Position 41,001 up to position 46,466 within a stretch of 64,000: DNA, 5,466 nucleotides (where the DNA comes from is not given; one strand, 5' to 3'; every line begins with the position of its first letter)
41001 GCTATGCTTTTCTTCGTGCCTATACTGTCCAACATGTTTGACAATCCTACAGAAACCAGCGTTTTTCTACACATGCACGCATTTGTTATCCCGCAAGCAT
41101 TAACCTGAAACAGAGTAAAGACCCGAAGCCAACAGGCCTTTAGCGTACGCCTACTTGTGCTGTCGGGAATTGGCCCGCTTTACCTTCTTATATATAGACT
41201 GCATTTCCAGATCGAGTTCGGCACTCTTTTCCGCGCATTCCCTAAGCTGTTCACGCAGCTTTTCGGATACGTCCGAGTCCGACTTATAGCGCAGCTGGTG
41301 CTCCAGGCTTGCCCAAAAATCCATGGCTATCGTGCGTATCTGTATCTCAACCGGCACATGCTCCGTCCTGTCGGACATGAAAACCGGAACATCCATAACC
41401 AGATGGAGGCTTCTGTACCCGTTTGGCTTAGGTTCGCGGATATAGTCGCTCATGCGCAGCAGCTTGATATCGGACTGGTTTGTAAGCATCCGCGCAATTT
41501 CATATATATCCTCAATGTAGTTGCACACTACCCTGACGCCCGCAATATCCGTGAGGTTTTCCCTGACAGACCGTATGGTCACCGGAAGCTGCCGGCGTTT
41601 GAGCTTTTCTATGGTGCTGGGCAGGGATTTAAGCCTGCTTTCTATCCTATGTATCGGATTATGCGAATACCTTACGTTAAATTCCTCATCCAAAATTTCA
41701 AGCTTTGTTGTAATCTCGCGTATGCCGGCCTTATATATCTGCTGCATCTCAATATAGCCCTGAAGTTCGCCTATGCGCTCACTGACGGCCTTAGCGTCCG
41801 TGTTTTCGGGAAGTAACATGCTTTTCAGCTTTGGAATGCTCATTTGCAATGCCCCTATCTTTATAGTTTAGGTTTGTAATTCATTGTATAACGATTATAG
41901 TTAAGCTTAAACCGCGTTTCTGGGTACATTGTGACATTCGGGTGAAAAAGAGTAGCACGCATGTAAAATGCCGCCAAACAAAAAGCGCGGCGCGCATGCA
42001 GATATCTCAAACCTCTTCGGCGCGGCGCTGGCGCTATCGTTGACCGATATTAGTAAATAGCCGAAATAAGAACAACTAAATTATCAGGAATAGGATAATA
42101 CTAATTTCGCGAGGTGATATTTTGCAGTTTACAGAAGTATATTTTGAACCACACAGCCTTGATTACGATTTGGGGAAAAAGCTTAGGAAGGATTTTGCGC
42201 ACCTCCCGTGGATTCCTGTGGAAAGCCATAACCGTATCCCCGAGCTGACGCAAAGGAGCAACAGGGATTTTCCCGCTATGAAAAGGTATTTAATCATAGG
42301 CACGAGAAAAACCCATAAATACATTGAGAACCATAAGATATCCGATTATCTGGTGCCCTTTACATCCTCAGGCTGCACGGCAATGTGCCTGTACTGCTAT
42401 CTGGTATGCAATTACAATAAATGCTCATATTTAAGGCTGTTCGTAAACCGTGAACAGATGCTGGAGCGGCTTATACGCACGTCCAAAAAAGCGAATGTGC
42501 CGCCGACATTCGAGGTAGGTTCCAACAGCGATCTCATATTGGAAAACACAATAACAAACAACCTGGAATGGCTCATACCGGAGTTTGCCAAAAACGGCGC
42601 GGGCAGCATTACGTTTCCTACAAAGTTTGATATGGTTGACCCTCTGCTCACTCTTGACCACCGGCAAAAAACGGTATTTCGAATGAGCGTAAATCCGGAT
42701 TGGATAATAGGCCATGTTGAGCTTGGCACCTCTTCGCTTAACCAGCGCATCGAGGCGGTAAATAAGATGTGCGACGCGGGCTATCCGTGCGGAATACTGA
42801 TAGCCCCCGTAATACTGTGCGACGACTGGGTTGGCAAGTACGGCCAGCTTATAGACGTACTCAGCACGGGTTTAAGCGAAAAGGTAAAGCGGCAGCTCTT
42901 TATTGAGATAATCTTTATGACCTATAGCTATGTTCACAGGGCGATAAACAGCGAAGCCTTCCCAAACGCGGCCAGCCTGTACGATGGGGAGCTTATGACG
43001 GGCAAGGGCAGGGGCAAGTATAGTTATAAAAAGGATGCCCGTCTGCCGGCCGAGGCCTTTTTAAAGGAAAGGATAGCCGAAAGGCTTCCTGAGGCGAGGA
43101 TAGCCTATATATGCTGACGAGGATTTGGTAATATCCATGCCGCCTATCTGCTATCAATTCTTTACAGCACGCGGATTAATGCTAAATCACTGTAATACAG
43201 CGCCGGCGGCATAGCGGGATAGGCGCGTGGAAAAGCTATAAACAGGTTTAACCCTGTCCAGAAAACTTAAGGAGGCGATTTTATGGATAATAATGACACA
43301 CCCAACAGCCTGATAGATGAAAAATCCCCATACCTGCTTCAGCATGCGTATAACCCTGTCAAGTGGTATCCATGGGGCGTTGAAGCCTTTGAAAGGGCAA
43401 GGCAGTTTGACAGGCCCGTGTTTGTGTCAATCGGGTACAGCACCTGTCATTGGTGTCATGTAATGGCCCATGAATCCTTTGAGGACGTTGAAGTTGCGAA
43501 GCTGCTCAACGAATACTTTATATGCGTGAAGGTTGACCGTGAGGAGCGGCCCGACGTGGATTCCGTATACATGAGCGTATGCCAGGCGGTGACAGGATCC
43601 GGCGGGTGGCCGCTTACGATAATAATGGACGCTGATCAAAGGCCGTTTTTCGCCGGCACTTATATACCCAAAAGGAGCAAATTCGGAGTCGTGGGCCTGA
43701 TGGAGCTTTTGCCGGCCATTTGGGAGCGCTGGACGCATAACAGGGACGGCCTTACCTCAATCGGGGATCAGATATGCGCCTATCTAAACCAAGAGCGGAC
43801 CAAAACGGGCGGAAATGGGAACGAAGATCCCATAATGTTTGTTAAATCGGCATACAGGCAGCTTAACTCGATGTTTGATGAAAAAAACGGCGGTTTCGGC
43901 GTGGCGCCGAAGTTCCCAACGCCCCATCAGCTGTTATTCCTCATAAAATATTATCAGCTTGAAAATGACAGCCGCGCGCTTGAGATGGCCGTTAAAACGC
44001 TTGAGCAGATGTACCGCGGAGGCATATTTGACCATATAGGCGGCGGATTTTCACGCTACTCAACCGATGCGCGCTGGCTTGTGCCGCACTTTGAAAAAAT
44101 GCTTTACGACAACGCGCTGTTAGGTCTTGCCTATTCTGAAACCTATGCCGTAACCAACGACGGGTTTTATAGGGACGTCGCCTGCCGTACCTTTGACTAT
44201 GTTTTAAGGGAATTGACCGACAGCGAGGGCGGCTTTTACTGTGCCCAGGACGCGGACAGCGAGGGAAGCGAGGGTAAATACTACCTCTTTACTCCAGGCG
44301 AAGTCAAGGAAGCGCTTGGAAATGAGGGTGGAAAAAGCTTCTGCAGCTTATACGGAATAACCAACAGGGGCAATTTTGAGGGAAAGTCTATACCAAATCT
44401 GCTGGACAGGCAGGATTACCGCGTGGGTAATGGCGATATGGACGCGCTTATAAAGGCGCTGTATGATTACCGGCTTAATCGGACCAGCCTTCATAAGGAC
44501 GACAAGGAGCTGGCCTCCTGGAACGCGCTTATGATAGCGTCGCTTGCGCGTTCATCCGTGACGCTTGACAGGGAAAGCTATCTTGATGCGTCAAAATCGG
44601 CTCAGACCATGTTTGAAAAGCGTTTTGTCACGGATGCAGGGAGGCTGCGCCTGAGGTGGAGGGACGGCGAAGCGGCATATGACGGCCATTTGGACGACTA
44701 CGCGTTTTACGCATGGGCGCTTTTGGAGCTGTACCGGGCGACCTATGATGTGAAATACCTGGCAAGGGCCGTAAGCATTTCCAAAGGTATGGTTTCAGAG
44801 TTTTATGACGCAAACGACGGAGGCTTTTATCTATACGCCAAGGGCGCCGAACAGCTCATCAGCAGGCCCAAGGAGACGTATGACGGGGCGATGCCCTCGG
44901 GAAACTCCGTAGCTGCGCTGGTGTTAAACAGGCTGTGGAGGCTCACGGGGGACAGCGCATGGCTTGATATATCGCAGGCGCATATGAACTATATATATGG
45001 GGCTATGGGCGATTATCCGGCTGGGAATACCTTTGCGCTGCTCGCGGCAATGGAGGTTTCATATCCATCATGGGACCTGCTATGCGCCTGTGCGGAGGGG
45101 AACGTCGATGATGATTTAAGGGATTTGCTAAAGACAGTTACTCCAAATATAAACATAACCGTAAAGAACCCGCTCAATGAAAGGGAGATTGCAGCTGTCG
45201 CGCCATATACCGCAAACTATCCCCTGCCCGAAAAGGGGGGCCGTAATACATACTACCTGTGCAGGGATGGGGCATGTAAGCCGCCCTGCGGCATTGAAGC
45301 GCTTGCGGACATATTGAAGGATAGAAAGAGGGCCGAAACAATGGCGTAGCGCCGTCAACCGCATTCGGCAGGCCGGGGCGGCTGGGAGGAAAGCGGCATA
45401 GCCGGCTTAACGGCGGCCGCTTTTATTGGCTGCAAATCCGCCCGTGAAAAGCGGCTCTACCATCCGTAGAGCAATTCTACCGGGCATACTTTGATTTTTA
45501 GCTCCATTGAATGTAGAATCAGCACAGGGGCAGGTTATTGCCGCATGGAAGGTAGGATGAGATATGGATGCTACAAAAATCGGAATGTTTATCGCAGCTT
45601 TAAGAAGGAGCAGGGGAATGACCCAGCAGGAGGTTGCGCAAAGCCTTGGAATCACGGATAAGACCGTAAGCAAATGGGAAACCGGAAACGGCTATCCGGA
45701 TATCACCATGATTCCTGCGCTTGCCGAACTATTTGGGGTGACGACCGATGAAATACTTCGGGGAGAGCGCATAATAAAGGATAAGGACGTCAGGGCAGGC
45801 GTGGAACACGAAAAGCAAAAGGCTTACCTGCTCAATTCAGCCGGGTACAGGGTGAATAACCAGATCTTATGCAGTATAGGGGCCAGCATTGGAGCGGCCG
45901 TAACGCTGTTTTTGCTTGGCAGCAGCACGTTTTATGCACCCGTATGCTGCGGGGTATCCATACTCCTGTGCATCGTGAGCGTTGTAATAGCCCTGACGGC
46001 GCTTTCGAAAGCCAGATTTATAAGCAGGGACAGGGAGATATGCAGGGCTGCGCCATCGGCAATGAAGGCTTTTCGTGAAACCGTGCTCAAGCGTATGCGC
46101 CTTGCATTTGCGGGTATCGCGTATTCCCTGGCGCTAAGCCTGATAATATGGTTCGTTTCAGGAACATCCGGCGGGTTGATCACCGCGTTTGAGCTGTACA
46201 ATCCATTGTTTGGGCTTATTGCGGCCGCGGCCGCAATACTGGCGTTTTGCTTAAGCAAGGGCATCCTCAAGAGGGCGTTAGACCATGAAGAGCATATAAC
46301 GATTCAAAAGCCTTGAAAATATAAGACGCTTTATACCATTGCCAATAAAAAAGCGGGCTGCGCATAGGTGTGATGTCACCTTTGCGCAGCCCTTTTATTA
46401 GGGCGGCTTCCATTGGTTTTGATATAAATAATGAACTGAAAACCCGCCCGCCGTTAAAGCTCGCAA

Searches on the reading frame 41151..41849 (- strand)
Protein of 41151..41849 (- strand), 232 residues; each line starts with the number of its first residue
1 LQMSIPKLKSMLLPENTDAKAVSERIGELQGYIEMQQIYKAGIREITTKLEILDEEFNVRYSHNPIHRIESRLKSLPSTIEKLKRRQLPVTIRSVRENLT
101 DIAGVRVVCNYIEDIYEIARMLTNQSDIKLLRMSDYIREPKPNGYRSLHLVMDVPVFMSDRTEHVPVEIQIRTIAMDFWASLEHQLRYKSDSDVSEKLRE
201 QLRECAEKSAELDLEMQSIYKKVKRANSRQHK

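Call 22: search_protein_families(library=pfam, proteins=[window:41151-41849:-], max_evalue=0.001)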
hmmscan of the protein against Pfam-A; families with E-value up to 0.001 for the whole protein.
window:41151-41849:- (232 aa): 1 family
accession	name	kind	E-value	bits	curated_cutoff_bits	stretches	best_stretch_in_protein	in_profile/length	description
PF04607.23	RelA_SpoT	-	9.1e-35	119.8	27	1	71-192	1-112/113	Region found in RelA / SpoT proteins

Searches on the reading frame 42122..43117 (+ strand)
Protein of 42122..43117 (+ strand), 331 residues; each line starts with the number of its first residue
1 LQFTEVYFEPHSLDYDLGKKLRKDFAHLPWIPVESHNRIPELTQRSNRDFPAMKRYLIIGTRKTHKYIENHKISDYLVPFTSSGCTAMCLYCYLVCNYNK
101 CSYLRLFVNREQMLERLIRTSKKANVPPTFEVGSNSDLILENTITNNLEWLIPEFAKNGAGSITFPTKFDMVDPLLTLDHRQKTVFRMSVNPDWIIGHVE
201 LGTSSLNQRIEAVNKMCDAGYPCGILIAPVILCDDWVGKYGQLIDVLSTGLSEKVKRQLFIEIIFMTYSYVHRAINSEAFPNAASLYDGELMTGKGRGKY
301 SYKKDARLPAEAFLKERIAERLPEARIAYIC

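Call 22: search_protein_families(library=pfam, proteins=[window:42122-43117:+], max_evalue=0.001)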
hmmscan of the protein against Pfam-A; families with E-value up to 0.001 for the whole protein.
window:42122-43117:+ (331 aa): 1 family
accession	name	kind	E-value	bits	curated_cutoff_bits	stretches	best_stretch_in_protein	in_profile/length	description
PF20903.3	SPL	-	1.5e-64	218.4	27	1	5-330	5-337/338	Spore photoproduct lyase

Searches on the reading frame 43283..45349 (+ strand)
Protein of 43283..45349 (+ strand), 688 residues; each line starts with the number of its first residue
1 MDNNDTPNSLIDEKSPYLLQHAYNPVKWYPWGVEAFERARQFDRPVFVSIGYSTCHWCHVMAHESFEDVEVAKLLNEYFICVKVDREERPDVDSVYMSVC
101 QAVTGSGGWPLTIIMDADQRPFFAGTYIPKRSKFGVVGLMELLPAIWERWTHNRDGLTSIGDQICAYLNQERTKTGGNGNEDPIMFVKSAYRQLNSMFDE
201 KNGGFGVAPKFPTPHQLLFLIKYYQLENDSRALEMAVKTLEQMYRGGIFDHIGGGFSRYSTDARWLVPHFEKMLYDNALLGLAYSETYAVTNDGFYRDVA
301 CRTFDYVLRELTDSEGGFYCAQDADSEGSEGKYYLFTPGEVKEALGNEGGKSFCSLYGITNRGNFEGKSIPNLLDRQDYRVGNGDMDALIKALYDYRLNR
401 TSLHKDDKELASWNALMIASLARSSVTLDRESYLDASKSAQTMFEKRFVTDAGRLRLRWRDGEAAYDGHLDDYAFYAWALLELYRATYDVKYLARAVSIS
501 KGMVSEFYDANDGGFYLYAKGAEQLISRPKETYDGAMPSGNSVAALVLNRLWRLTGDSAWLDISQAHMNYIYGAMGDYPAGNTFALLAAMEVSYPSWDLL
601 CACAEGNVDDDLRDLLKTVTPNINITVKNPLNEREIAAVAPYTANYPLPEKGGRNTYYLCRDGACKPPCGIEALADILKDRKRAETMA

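Call 22: search_protein_families(library=pfam, proteins=[window:43283-45349:+], max_evalue=0.001)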
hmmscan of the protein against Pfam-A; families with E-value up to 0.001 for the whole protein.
window:43283-45349:+ (688 aa): 3 families
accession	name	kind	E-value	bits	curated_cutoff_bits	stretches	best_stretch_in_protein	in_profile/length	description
PF03190.21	Thioredox_DsbH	-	3.3e-72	242.2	27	1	8-168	2-162/163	Protein of unknown function, DUF255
PF13899.12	Thioredoxin_7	-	4.4e-09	36.8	27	1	28-91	2-65/83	Thioredoxin-like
PF07470.19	Glyco_hydro_88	-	0.00072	19.1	26.6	0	220-320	38-120/352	Glycosyl Hydrolase Family 88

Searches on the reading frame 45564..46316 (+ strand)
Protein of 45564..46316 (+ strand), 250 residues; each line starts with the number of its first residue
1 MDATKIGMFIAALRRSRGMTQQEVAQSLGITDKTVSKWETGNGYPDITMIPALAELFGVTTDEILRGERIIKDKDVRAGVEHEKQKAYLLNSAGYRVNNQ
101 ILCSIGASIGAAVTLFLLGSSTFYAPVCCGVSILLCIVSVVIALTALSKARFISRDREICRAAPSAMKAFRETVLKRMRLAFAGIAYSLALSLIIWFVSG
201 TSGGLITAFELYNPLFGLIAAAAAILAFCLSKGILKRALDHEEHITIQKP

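Call 22: search_protein_families(library=pfam, proteins=[window:45564-46316:+], max_evalue=0.001)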
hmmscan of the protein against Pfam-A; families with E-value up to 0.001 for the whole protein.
window:45564-46316:+ (250 aa): 6 families
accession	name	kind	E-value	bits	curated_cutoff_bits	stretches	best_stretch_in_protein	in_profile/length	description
PF01381.28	HTH_3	-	1.5e-14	54.2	23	1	10-64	1-55/55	Helix-turn-helix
PF12844.13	HTH_19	-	7.4e-12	45.4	30.2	1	7-68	1-62/64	Helix-turn-helix domain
PF13560.12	HTH_31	-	1.1e-11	45.3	27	1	7-64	3-61/64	Helix-turn-helix domain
PF13443.12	HTH_26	-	1.6e-05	25.5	22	1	13-65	5-58/63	Cro/C1-type HTH DNA-binding domain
PF13384.12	HTH_23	-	6.4e-05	23.1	24.6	1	11-38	9-37/50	Homeodomain-like domain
PF04545.22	Sigma70_r4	-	0.0005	20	24.1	0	13-37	15-39/50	Sigma-70, region 4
